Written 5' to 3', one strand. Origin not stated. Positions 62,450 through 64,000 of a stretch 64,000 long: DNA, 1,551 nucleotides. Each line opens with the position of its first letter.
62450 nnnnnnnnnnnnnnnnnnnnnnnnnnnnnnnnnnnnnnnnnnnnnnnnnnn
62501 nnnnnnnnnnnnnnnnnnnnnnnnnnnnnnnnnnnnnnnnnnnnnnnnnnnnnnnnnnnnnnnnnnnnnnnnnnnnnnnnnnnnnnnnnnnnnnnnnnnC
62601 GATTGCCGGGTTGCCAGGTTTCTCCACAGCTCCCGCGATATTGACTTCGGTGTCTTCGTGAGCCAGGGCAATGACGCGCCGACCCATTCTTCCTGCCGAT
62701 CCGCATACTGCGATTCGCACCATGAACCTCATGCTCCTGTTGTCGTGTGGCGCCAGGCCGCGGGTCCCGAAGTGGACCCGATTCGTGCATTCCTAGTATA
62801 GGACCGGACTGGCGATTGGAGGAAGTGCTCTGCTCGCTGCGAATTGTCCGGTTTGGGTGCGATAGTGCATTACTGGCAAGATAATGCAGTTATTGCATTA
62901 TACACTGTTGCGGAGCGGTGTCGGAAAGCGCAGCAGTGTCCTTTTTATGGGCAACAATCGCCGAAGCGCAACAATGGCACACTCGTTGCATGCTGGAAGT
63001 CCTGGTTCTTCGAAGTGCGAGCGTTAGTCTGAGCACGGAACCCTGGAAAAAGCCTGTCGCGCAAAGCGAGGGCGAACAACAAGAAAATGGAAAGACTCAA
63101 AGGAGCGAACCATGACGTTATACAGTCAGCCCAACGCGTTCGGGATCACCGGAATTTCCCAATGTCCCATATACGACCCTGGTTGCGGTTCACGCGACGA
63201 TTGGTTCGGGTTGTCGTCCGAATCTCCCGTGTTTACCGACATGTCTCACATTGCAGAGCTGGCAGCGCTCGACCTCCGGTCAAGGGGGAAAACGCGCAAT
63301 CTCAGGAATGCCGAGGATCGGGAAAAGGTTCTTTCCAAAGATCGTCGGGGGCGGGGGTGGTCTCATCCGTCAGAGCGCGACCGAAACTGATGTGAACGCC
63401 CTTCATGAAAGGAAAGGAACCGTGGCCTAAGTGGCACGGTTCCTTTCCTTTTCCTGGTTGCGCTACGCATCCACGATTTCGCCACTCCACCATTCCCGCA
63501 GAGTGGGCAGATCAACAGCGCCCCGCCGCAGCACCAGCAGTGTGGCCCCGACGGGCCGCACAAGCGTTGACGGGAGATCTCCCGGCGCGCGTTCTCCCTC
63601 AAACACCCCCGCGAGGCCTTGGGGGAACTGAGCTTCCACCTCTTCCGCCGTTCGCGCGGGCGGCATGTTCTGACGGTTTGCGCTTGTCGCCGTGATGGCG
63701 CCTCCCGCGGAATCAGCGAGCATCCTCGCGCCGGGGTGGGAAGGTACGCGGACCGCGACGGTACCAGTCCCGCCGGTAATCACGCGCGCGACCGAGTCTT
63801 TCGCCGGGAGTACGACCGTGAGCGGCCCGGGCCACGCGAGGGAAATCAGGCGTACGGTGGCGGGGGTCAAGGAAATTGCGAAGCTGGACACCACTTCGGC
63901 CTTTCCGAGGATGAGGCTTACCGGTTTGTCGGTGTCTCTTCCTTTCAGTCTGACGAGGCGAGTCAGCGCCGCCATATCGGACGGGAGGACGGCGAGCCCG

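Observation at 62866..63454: Sigma-54 promoter with palindromic enhancer sites driving an unannotated small Cys-containing ORF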

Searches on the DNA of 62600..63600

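Call 5: search_rna_families(source=window, start=62600, end=63600, threshold=evalue, max_evalue=10)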
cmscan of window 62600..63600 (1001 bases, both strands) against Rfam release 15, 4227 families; matches with E-value up to 10: 7.
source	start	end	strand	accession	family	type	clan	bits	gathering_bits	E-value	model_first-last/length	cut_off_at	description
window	63389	63472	+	RF04248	MIR7486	Gene; miRNA;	-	25.5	67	0.068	1-87/87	no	MIR7486 microRNA precursor family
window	63409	63450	-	RF04248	MIR7486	Gene; miRNA;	-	22.2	67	0.41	23-64/87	no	MIR7486 microRNA precursor family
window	63407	63450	-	RF03790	MIR8008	Gene; miRNA;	-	16.2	66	4.3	1-55/55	no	MIR8008 microRNA precursor family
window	62859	62995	+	RF02876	AS-pc02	Gene; antisense;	-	15.8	40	0.27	1-185/185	no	Antisense to pHK01_099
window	62732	62770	+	RF01553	TB9Cs1H3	Gene; snRNA; snoRNA; HACA-box;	-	13.9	35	7.8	15-54/65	no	Trypanosomatid snoRNA TB9Cs1H3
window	62990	63056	-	RF02147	MEG8_3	Gene; lncRNA;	-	13.7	40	1.2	1-66/66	no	Maternally expressed 8 exon 3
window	63298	63337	-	RF02126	GHRLOS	Gene; lncRNA;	-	11.5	48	5.5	1-70/70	no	Ghrelin opposite strand RNA conserved region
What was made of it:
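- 63001..63111 (+): Predicted 5' leader (start inferred about 12 nt after the -12 GC). Predicted 5'-terminal hairpin 63001-63046, second short hairpin 63052-63073, A-rich stretch, SD AAGGAG 63100-63105. No Rfam match (call 5).
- On Cis-regulatory leader RNA / riboswitch: cmscan at E <= 10 returned only chance miRNA/lncRNA hits below the gathering scores (call 5).
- Closest known: Sigma-54-dependent small-RNA genes: glmY/glmZ with GlrR sites and crcZ with CbrB sites. Different: There is no Rfam match (call 5).
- No Rfam family matches, even at E <= 10 (call 5).
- Tried and rejected: Rfam: cmscan of 62600-63600 at E <= 10 gave only chance hits (call 5).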

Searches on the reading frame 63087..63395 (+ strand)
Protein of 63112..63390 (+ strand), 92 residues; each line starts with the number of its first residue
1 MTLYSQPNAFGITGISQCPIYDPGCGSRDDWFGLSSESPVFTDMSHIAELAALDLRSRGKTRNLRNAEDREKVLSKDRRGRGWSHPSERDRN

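Call 7: search_protein_families(library=pfam, proteins=[window:63112-63390:+, window:63087-63395:+], max_evalue=1)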
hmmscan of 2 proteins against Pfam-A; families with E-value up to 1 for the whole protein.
window:63112-63390:+ (92 aa): 0 families

window:63087-63395:+ (102 aa): 0 families

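Call 8: find_homologous_proteins(query=window:63112-63387:+, max_evalue=0.01)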
Query window:63112-63387:+ (92 aa): 3 proteins with E <= 0.01 among 4 candidates.
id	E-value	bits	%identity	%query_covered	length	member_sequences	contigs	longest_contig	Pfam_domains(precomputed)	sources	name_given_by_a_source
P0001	1.0e-53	197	97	100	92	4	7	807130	-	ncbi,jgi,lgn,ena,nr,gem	ncbi:MAG TPA: hypothetical protein PLE60_00150 [Candidatus Latescibacteria bacterium]|nr:hypothetica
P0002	1.6e-45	171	86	100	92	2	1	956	-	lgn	-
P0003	2.1e-43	164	83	100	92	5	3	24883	-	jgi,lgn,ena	-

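Call 9: find_encoding_contigs(protein=P0003, flank=3000, max_places=6)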
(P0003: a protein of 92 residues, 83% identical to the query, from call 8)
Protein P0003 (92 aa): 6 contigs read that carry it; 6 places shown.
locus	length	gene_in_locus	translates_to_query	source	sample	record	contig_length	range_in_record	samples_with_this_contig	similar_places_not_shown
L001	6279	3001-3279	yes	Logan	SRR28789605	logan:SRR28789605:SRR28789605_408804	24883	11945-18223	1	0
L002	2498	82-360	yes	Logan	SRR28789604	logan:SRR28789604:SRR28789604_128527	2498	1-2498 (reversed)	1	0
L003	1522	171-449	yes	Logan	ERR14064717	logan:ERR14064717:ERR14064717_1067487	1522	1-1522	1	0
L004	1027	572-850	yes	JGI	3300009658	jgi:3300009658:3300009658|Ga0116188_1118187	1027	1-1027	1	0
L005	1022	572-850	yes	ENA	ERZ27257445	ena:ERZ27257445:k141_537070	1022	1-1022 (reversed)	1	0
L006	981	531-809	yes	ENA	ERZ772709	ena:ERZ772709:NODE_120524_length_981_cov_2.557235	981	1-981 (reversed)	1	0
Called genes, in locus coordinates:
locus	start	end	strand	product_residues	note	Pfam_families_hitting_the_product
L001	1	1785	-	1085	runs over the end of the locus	PF13360:PQQ_2 (weak), PF13570:Beta-prop_ACSF4, PF25292:Beta-prop_CGLA, PF01839:FG-GAP (faint), PF13360:PQQ_2 (weak), PF13517:FG-GAP_3 (weak)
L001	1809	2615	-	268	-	PF01113:DapB_N, PF05173:DapB_C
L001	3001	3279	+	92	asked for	-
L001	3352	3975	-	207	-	PF01300:Sua5_yciO_yrdC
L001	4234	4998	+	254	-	PF01784:DUF34_NIF3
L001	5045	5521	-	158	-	PF03167:UDG (weak)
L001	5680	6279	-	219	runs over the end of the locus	PF00834:Ribul_P_3_epim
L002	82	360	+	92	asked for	-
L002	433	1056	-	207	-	PF01300:Sua5_yciO_yrdC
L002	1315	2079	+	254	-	PF01784:DUF34_NIF3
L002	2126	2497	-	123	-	?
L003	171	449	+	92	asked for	-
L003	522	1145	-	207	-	PF01300:Sua5_yciO_yrdC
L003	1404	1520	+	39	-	?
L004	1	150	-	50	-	?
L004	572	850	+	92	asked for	-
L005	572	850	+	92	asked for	-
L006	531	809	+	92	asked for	-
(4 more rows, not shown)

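Call 10: find_encoding_contigs(protein=P0002, flank=3000, max_places=4)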
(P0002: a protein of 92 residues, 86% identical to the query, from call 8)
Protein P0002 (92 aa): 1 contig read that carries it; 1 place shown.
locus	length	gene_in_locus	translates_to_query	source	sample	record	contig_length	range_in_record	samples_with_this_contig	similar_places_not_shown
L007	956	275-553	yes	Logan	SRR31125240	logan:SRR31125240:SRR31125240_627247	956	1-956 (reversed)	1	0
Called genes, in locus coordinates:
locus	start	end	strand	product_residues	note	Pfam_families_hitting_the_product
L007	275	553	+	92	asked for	-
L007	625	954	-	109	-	?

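Call 11: find_encoding_contigs(protein=P0001, flank=3000, max_places=6)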
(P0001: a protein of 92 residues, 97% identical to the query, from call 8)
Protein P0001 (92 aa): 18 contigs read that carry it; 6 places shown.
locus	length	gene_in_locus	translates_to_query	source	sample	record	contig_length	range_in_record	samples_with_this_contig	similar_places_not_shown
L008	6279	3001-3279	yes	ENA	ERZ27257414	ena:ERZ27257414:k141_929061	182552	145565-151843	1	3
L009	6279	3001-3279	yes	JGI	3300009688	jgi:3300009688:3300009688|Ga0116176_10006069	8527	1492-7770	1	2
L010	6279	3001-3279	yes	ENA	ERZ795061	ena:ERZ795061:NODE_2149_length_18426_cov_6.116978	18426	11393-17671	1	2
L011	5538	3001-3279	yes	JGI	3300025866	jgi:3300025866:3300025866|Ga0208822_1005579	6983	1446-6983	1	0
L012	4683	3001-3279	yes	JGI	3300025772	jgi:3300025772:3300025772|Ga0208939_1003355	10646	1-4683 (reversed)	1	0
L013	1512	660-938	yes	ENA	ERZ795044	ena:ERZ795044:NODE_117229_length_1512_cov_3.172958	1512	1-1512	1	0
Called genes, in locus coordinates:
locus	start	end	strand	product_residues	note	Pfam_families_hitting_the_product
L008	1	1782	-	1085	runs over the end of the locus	PF13360:PQQ_2, PF13570:Beta-prop_ACSF4, PF13517:FG-GAP_3 (faint), PF25292:Beta-prop_CGLA, PF01839:FG-GAP (faint), PF13570:Beta-prop_ACSF4 (weak)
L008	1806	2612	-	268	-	PF01113:DapB_N, PF05173:DapB_C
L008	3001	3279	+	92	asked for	-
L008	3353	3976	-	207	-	PF01300:Sua5_yciO_yrdC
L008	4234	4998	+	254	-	PF01784:DUF34_NIF3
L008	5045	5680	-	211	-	PF03167:UDG (weak)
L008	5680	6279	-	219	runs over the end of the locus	PF00834:Ribul_P_3_epim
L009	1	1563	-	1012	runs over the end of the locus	PF13360:PQQ_2 (faint), PF13517:FG-GAP_3 (faint), PF13570:Beta-prop_ACSF4, PF25292:Beta-prop_CGLA, PF01839:FG-GAP (faint)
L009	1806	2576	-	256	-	PF01113:DapB_N, PF05173:DapB_C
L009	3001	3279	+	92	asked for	-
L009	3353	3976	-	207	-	PF01300:Sua5_yciO_yrdC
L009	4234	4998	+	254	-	PF01784:DUF34_NIF3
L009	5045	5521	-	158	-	PF03167:UDG (weak)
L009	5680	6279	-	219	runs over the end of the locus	PF00834:Ribul_P_3_epim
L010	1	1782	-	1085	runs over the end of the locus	PF13360:PQQ_2, PF13570:Beta-prop_ACSF4, PF13517:FG-GAP_3 (faint), PF25292:Beta-prop_CGLA, PF01839:FG-GAP (faint), PF13570:Beta-prop_ACSF4 (weak)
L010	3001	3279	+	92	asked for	-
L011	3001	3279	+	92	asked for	-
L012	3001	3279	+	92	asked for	-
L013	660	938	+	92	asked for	-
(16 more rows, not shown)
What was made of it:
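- On Cys-dependent peptide (RiPP precursor, bacteriocin, metal-binding): The neighbours are dapB, tsaC, NIF3, a UDG-like gene and ribulose-phosphate epimerase in all loci (calls 9-11).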

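Call 16: find_related_loci(query=A2, collection=genome_contigs, flank=3000)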
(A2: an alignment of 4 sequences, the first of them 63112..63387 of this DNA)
Query A2 (92 aa) in genome_contigs; peptide patterns used: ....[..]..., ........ (x = any residue, [..] = any of these).
17 stretches matched a pattern; 1 encode a relative of the query (tblastn E <= 1e-3); 1 distinct loci.
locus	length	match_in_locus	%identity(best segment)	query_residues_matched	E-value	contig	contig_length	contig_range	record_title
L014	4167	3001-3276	83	1-92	2e-50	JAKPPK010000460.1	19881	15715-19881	MAG: Candidatus Latescibacterota bacterium isolate JPNA_maxbin.122_sub k141_1575639, whole genome shotgun sequence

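Call 22: search_protein_representatives(alignment_id=A2)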
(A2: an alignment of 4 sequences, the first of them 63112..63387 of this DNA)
Query: 4 sequences, 92 profile positions. Proteins with E-value up to 0.001 (for the whole library): 3; up to 1e-10: 1; up to 1e-30: 1. The best 3 are listed.
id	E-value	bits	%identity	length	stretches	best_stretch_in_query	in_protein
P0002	1.1e-56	205.1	-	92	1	1-92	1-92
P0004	3.8e-07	46.3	-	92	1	1-69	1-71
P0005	2.6e-05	40.4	-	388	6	11-37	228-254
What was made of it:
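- Length is a constant 92 aa (calls 8, 22).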

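Call 24: find_homologous_proteins(query=P0004, max_evalue=0.01)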
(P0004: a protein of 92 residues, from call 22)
Query P0004 (92 aa): 1 proteins with E <= 0.01 among 4 candidates.
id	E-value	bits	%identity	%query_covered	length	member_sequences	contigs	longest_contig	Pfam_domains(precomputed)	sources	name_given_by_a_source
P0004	1.5e-58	213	100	100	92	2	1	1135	-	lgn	-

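Call 25: find_encoding_contigs(protein=P0004, flank=3000, max_places=4)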
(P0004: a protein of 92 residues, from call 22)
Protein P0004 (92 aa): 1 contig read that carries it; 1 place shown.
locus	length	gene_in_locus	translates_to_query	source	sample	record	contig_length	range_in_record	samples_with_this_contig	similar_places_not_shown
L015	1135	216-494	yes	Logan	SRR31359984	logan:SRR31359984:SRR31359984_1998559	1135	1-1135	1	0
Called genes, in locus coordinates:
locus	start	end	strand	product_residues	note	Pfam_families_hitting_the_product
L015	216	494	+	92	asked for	-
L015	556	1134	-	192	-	?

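Call 29: find_related_loci(query=A3, collection=metagenome_contigs, flank=1500)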
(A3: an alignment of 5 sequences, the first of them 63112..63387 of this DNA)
Query A3 (92 aa) in metagenome_contigs; peptide patterns used: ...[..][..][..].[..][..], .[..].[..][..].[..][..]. (x = any residue, [..] = any of these).
84 stretches matched a pattern; 5 encode a relative of the query (tblastn E <= 1e-3); 5 distinct loci.
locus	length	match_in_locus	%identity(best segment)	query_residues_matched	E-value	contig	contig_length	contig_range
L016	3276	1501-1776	97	1-92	4e-59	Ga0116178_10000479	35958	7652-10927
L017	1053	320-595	87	1-92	2e-55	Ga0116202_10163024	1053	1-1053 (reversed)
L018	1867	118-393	83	1-92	1e-50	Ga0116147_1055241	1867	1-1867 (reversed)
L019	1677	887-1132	82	1-80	3e-42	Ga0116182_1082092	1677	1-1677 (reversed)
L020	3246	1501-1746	82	1-80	7e-42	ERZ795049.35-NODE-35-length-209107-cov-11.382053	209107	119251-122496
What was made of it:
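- Tried and rejected: Scans of GTDB genomes and JGI metagenomes added only close relatives (calls 16, 29).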

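Call 33: predict_structure(alignment_id=A3)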
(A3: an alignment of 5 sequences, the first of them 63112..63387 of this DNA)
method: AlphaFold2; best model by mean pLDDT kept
length: 92 residues; sequences in the alignment: 5
mean_pLDDT: 49.9   pTM: 0.19
mean pLDDT of the five models: 49.9, 48.4, 46.9, 45.2, 44.6
residues with pLDDT >= 90: 0; 70-90: 2; 50-70: 33; < 50: 57
segments of 3 or more residues with pLDDT < 50: 1-8, 11-26, 31-41, 80-85, 87-92
pLDDT, mean of each block of 10 residues (from residue 1): 45 43 47 47 62 60 49 50 47 41
secondary structure, 60 per line:
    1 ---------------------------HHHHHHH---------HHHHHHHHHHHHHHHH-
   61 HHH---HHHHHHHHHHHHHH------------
elements in order: H28-34 H44-59 H67-80
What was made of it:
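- The structure prediction was unusable, with pLDDT 50 (call 33).
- Tried and rejected: No fold search was attempted, because it would be meaningless (call 33).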

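Call 37: search_protein_families(library=ncbifam, proteins=[window:63112-63387:+, P0004], max_evalue=0.01)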
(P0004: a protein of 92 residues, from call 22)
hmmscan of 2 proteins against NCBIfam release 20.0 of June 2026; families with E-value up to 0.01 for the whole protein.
window:63112-63387:+ (92 aa): 0 families

P0004 (92 aa): 0 families

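Call 38: search_solved_structures(query=A3, max_evalue=10)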
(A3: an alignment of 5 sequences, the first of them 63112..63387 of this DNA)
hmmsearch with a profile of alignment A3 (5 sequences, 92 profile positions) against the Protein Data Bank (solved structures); distinct sequences matched with E-value up to 10: 3.
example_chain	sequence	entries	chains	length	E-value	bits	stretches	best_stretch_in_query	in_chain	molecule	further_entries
1cno_A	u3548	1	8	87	0.97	12.9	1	10-33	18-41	CYTOCHROME C552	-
9vfj_1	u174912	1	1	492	1.4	12.4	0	6-30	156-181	LHCI-1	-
2x5d_A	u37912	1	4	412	1.4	12.4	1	46-87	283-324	PROBABLE AMINOTRANSFERASE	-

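Call 43: search_protein_families(library=pfam, proteins=[L015:556-1134:-], max_evalue=0.001)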
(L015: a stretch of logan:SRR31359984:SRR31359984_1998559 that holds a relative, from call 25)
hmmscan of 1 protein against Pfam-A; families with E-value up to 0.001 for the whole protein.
L015:556-1134:- (192 aa): 1 family
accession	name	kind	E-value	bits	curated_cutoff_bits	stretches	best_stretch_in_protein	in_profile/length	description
PF01300.24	Sua5_yciO_yrdC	-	6.8e-42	143.4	25.1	1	2-170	9-178/178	Telomere recombination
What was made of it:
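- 63112..63390 (+): 92-codon gene for an orphan small protein (acidic N-terminal half, basic C-terminal tail). Syntenic next to tsaC (calls 9-11, 25, 43).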

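Call 50: search_protein_families(library=phrogs, proteins=[window:63112-63387:+, P0004], max_evalue=0.1)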
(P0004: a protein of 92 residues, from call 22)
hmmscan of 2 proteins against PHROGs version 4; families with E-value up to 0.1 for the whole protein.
window:63112-63387:+ (92 aa): 0 families

P0004 (92 aa): 0 families

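Call 51: search_protein_families(library=padloc, proteins=[window:63112-63387:+, P0004], max_evalue=0.1)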
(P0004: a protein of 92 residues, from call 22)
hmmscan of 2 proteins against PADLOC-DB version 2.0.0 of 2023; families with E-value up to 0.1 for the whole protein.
window:63112-63387:+ (92 aa): 1 family
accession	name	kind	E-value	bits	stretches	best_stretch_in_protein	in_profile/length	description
PDLC03288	MTase_II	-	0.026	12.4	1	20-69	4-53/169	Type II methyltransferase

P0004 (92 aa): 0 families
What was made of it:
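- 63112..63390 (+): No family match (calls 7, 37, 38, 50, 51).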

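Call 53: find_homologous_proteins(query=A3, max_evalue=1)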
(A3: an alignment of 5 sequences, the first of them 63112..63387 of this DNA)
Query A3 (5 sequences) (92 aa, profile of the alignment): 4 proteins with E <= 1 among 94 candidates.
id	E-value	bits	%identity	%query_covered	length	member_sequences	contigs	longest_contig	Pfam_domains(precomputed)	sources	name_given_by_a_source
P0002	3.5e-49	183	86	100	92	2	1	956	-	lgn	-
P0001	4.6e-49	182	97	100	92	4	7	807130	-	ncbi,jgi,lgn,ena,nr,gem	ncbi:MAG TPA: hypothetical protein PLE60_00150 [Candidatus Latescibacteria bacterium]|nr:hypothetica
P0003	6.2e-48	179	83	100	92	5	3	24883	-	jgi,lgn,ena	-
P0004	4.4e-38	147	35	90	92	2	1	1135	-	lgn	-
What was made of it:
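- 63112..63390 (+): Homologues are all 92 aa (calls 8, 22, 53).
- Tried and rejected: More relatives: three word-index searches and one exhaustive HMMER search of 1.84 billion representatives found only P0001-P0004 (calls 8, 22, 24, 53).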

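Call 56: list_cluster_members(proteins=[window:63112-63387:+, P0004])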
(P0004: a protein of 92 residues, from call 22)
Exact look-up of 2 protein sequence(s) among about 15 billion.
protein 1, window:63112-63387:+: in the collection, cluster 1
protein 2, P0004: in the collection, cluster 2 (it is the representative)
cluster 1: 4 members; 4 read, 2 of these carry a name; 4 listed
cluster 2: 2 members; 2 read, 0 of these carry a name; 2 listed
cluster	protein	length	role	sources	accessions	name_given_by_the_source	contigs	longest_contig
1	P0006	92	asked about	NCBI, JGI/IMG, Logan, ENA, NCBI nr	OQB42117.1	MAG: hypothetical protein BWY06_00671 [Candidatus Latescibacteria bacterium ADurb.Bin168]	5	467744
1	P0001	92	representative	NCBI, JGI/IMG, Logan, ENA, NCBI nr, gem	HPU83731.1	MAG TPA: hypothetical protein PLE60_00150 [Candidatus Latescibacteria bacterium] | hypothetical protein [Candidatus Latescibacterota bacterium]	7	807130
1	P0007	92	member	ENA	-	-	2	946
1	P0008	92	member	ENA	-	-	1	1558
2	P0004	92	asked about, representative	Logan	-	-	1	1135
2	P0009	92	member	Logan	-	-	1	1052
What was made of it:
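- Checked: The ORF is not unannotated in public records: it is GenBank OQB42117.1, 'hypothetical protein BWY06_00671', Candidatus Latescibacteria bacterium ADurb.Bin168 (call 56).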

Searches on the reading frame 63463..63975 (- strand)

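Call 7: search_protein_families(library=pfam, proteins=[window:63463-63975:-], max_evalue=1)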
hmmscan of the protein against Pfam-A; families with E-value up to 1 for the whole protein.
window:63463-63975:- (170 aa): 1 family
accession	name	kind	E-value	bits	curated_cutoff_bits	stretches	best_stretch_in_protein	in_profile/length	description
PF01300.24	Sua5_yciO_yrdC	-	5.4e-35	120.9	25.1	1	3-152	28-178/178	Telomere recombination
